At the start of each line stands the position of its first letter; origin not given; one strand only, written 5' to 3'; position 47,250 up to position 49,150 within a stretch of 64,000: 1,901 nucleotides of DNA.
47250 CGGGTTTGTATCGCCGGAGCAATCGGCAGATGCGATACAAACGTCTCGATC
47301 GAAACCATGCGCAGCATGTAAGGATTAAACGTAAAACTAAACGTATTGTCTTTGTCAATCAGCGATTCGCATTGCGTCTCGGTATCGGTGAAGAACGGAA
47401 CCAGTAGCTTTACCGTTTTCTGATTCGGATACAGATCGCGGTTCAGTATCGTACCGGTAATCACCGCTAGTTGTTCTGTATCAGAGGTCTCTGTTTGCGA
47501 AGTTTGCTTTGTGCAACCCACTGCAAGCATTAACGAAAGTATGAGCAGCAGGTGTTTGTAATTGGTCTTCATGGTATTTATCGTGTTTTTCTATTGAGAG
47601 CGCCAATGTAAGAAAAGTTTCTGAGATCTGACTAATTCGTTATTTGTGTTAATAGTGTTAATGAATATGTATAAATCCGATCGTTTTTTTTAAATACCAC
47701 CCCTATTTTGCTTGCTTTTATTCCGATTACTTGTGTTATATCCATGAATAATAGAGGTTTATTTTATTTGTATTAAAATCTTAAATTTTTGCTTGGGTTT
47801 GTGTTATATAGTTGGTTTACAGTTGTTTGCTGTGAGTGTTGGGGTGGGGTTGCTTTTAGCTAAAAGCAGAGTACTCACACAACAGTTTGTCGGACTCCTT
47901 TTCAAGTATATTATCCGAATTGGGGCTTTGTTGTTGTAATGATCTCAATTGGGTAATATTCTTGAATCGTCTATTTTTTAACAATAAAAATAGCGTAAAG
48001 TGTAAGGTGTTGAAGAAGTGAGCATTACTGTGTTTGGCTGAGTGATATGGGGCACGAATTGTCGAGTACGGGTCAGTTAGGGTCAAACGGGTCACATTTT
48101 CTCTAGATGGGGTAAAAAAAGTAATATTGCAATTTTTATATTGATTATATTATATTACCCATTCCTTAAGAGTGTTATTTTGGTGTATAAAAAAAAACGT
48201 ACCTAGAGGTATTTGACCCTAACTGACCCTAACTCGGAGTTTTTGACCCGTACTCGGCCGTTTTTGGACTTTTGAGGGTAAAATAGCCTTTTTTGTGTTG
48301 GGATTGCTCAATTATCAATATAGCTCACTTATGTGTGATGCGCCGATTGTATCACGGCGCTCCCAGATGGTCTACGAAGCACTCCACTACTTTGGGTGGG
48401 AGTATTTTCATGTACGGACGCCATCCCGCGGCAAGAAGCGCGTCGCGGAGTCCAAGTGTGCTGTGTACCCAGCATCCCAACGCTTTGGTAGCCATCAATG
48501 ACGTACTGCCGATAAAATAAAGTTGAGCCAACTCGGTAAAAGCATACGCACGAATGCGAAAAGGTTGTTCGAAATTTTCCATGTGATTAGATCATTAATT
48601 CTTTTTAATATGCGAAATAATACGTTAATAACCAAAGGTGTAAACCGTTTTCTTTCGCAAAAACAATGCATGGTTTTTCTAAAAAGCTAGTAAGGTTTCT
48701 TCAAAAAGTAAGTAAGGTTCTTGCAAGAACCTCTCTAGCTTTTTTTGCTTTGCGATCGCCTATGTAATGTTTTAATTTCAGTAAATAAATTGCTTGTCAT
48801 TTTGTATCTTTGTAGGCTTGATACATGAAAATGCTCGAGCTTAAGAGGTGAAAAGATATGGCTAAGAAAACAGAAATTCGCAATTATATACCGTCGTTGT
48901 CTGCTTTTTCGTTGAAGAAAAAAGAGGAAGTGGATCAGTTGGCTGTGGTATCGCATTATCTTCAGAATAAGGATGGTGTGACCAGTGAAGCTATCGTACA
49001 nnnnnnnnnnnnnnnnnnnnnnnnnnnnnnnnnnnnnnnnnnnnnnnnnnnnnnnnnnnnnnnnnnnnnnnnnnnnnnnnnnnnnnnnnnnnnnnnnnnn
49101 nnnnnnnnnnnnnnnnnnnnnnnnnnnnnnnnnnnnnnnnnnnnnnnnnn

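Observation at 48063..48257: Inverted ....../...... iteron arrays bracketing an AT-rich core beside a lone DUF4248 gene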

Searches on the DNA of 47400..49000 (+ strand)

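Call 80: search_rna_families(source=window, start=47400, end=49000, threshold=evalue, max_evalue=1)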
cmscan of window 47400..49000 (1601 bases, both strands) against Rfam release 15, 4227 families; matches with E-value up to 1: 3.
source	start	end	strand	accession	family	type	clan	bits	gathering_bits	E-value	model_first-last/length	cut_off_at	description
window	48709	48791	-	RF01676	P31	Gene; sRNA;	-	22.1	40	0.25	1-82/82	no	Pseudomonas sRNA P31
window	48096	48175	+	RF04249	mir-310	Gene; miRNA;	CL00137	19.7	48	0.48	1-74/74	no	mir-310 microRNA precursor family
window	48706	48747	+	RF02871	ncS54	Gene; sRNA;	-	17.4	43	0.77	1-79/79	no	Burkholderia sRNA 54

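Call 81: search_dna_similar(query=window:47900-48360:+, collection=plasmids, mode=distant, max_rows=10)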
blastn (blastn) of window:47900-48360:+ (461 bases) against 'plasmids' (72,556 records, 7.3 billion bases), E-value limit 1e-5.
No match.

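Call 82: search_dna_similar(query=window:47900-48360:+, collection=phages, mode=distant, max_rows=10)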
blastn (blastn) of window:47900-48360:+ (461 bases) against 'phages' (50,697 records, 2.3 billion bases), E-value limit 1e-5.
No match.
